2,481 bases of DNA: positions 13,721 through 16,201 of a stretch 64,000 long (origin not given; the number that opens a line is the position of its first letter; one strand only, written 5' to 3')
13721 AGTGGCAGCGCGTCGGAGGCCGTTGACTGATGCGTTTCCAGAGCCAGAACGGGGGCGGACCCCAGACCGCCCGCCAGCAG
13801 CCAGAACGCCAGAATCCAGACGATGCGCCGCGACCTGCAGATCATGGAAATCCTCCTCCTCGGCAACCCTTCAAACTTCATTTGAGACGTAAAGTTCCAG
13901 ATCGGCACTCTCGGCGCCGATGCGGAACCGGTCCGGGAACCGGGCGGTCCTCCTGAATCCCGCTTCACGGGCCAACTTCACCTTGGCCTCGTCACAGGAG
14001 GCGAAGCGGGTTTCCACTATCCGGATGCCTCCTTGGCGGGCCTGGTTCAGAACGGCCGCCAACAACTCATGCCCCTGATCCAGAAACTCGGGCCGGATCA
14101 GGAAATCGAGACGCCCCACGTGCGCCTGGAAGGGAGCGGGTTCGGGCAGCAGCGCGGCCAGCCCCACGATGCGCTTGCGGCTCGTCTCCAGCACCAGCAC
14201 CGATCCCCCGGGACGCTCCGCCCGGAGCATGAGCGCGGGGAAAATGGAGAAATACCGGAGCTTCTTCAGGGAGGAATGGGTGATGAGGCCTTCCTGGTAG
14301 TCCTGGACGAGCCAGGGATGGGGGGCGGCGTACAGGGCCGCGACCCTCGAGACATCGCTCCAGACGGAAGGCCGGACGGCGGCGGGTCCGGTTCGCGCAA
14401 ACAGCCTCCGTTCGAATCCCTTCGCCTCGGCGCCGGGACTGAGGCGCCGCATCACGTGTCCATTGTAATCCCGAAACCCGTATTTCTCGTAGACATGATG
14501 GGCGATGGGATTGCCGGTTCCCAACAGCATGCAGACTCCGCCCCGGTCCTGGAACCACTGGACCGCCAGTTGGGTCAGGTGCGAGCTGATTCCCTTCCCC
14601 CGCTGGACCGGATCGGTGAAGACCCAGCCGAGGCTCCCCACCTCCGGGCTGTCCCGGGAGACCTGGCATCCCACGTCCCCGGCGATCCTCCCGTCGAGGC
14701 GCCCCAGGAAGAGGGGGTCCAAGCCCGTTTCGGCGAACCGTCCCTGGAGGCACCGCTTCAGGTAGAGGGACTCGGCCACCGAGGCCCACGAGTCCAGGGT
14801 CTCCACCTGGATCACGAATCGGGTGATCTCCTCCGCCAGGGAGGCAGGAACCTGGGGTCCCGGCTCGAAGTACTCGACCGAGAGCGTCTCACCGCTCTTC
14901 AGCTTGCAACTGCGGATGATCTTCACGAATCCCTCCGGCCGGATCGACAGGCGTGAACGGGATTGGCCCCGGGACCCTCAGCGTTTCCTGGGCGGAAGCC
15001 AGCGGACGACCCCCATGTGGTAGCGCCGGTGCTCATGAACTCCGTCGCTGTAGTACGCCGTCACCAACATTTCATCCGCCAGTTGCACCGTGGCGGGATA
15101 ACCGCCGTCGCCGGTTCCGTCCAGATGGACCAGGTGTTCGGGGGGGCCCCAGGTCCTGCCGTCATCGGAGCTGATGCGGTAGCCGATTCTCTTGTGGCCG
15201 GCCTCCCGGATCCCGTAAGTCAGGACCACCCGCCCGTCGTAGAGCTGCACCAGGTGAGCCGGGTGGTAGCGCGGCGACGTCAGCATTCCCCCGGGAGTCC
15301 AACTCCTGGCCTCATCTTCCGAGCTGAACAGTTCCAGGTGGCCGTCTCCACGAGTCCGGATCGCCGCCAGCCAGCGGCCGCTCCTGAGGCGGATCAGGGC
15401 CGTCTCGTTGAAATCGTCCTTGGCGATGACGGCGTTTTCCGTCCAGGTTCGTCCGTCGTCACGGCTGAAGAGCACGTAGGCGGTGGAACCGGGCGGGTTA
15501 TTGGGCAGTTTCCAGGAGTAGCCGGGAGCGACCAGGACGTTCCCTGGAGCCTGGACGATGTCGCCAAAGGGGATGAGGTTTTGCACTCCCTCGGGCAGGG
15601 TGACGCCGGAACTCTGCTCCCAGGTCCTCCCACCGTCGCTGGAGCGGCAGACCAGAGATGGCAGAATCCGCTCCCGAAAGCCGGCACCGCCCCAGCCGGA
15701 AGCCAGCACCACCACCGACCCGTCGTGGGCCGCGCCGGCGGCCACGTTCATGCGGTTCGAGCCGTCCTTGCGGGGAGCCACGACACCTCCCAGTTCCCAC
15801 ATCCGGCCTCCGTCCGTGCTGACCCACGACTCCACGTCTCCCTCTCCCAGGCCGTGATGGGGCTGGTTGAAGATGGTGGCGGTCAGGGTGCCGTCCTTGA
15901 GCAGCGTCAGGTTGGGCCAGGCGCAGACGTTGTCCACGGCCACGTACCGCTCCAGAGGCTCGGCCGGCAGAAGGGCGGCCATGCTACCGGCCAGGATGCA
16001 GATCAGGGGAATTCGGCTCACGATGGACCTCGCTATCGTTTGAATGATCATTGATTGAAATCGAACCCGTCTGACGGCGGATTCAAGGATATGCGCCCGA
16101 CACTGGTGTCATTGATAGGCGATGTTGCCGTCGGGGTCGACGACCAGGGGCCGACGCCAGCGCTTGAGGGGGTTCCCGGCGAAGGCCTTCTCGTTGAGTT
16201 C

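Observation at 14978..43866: PUL-like glycan-degradation locus anchored by a CarboxypepD_reg TonB-dependent receptor in a non-Bacteroidetes genome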

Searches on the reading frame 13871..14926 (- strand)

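Call 9: search_protein_families(library=pfam, proteins=[window:13871-14926:-], max_evalue=0.001)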
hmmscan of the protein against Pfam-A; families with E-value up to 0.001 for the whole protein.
window:13871-14926:- (351 aa): 6 families
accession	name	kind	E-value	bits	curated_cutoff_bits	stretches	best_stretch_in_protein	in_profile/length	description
PF00583.31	Acetyltransf_1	-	2.5e-17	63.6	20.7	1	70-151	33-116/116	Acetyltransferase (GNAT) family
PF13508.13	Acetyltransf_7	-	3.1e-10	40.7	27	1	76-152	9-83/84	Acetyltransferase (GNAT) domain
PF13302.13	Acetyltransf_3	-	6.8e-08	33.7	25.4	1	58-152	43-138/138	Acetyltransferase (GNAT) domain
PF13673.13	Acetyltransf_10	-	2.8e-06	27.8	23.6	1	59-154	21-110/128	Acetyltransferase (GNAT) domain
PF08445.16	FR47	-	0.00015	22.1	22.1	1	94-154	19-80/86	FR47-like protein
PF13527.13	Acetyltransf_9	-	0.00079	19.9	25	0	95-152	71-125/127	Acetyltransferase (GNAT) domain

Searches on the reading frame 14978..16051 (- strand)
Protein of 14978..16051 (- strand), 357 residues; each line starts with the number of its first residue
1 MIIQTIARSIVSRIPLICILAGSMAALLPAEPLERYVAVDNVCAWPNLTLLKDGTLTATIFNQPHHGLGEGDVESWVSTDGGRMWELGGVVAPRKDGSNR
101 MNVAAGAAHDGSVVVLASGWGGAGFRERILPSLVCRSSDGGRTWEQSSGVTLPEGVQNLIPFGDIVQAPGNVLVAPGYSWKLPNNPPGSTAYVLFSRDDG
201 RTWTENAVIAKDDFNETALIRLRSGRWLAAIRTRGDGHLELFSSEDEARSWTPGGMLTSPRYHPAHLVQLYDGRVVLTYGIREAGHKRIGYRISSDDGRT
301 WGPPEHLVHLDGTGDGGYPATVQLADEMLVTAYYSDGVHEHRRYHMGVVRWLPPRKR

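Call 3: search_protein_families(library=pfam, proteins=[window:14978-16051:-], max_evalue=0.01)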
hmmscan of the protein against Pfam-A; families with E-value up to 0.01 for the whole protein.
window:14978-16051:- (357 aa): 6 families
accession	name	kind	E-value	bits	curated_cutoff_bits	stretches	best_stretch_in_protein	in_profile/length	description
PF13088.12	BNR_2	-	8.7e-20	71.6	31.4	1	69-326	14-272/277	BNR repeat-like domain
PF24316.1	Tli3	-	4.6e-06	27.4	27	0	168-211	60-103/129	T6SS Tli3 immunity protein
PF02012.26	BNR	-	3.4e-05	23.6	27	0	137-145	3-11/12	BNR/Asp-box repeat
PF15902.12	Sortilin-Vps10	-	0.0002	20.7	33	0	193-302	3-110/446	Sortilin, neurotensin receptor 3,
PF13859.12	BNR_3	-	0.0047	16.8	27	0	57-253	12-212/308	BNR repeat-like domain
PF14870.12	PSII_BNR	-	0.0056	16.4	27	0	42-89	6-54/303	Photosynthesis system II assembly factor YCF48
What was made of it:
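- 14978..16051 (-): Exported BNR_2 six-bladed propeller of the sialidase superfamily; 357 aa, four Asp-boxes, no FRIP motif. Pfam BNR_2 71.6 bits (call 3).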

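Call 6: search_protein_families(library=ncbifam, proteins=[window:14978-16051:-], max_evalue=0.01)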
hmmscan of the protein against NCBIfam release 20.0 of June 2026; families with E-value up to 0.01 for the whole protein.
window:14978-16051:- (357 aa): 2 families
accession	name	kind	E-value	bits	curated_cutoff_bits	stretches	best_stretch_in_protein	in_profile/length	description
NF045728.1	glycosyl_F510_1955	equivalog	0.00014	21.2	175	0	195-302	76-171/246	F510_1955 family glycosylhydrolase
NF010237.0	PRK13684.1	equivalog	0.0023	17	326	0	34-144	26-121/334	photosynthesis system II assembly factor Ycf48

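Call 84: search_solved_structures(query=window:14978-16051:-, max_evalue=1, show_alignments=1)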
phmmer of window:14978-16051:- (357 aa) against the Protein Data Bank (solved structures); distinct sequences matched with E-value up to 1: 25.
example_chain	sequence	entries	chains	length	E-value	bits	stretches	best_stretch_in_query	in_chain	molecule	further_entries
5hx0_A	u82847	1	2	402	9e-17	64.3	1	130-335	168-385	Uncharacterized protein Dfer_1899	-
4bbw_A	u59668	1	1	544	1.9e-08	36.9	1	133-339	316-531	SIALIDASE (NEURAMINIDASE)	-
8t26_A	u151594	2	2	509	7.6e-08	34.9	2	132-237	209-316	Sialidase, putative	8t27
8feb_A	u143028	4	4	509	1e-07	34.5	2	132-237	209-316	Sialidase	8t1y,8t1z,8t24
8gn6_C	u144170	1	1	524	1e-07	34.5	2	132-237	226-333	Sialidase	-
8gn6_A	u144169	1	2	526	1e-07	34.5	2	132-237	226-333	Sialidase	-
9db6_A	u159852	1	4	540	1.5e-07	34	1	133-339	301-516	BNR/Asp-box repeat protein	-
4fj6_A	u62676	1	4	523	9.2e-06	28.1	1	133-338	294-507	glycoside hydrolase family 33, candidate sialidase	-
8um0_A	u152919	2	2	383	1.5e-05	27.3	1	45-251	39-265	Sialidase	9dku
8ub5_A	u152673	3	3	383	2.1e-05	26.9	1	45-252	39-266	Sialidase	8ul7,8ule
2bf6_A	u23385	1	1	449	0.003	19.8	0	46-99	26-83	EXO-ALPHA-SIALIDASE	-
2vk5_A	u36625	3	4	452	0.0031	19.8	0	46-99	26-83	EXO-ALPHA-SIALIDASE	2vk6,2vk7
8u5o_A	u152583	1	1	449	0.0031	19.7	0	46-99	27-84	Exo-alpha-sialidase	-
8u2a_A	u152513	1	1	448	0.0032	19.7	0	46-99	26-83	Exo-alpha-sialidase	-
9nqx_A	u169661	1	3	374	0.0039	19.4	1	172-225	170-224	Sialidase-2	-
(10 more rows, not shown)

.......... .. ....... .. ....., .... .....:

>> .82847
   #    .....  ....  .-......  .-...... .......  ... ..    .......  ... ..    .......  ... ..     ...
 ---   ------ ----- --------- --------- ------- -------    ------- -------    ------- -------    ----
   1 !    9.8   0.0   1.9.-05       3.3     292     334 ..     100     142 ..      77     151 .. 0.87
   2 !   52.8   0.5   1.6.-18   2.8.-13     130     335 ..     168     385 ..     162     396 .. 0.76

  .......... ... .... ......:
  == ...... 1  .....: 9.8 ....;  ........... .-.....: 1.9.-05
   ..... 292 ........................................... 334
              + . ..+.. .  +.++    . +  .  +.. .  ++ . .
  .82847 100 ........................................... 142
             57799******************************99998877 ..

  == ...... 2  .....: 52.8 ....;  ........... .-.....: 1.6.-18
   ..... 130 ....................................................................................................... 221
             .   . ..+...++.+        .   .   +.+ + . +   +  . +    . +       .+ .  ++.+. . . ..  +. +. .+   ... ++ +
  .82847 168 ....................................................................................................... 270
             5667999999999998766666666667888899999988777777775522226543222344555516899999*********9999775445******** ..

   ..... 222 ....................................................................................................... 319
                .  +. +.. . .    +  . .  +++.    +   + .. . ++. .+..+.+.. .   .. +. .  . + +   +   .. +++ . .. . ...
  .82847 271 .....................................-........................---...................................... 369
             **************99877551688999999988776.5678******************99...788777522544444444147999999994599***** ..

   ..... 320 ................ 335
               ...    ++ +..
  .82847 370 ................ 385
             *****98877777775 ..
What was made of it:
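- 14978..16051 (-): Closest solved relative is the uncharacterised Dfer_1899 (5hx0, E 9e-17), ahead of GH33 sialidases at E about 1e-8 (call 84).
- BNR_2 belongs to the sialidase superfamily (call 84).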
